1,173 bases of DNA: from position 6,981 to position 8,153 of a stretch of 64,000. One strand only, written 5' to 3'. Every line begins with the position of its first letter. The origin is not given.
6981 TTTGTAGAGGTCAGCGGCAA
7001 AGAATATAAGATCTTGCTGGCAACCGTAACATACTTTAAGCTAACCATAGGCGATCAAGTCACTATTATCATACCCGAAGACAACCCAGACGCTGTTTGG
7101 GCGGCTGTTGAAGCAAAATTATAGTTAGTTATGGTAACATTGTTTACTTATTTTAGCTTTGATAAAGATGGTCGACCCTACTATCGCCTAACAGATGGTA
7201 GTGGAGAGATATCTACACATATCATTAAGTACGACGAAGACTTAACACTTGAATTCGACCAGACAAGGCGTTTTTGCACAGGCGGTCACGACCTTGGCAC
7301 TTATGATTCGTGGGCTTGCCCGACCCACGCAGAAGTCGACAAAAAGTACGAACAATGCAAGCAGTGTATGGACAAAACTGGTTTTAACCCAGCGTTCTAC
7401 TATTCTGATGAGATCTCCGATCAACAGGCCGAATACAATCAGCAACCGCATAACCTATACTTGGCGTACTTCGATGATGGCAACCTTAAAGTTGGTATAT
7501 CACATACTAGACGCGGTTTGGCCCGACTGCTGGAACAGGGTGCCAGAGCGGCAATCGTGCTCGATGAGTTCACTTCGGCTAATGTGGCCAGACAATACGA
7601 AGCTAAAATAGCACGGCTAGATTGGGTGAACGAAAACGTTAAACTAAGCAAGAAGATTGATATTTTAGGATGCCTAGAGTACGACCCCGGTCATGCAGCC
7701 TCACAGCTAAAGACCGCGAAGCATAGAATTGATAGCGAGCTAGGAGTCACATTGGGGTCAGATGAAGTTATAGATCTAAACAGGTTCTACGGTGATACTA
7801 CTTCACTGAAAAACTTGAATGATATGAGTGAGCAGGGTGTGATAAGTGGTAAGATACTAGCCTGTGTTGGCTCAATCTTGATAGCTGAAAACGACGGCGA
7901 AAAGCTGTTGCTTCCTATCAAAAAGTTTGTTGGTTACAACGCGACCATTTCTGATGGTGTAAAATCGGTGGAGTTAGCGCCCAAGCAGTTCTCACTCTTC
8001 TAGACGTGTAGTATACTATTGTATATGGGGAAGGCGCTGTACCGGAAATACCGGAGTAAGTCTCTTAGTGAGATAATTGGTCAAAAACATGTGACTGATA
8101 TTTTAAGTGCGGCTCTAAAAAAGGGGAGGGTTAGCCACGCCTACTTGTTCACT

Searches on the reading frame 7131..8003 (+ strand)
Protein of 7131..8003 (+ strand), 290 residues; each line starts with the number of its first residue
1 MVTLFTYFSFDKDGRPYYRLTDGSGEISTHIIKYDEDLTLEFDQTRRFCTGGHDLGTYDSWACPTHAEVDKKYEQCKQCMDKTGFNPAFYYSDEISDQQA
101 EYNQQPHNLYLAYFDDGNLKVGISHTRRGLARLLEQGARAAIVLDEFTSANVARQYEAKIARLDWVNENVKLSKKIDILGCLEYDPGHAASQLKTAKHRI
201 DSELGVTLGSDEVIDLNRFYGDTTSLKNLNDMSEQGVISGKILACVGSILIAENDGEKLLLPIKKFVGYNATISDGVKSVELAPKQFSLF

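Call 24: find_encoding_contigs(protein=window:7131-8003:+, flank=10000, max_places=10)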
Protein window:7131-8003:+ (290 aa): no gene with exactly this product is on record in the collection.
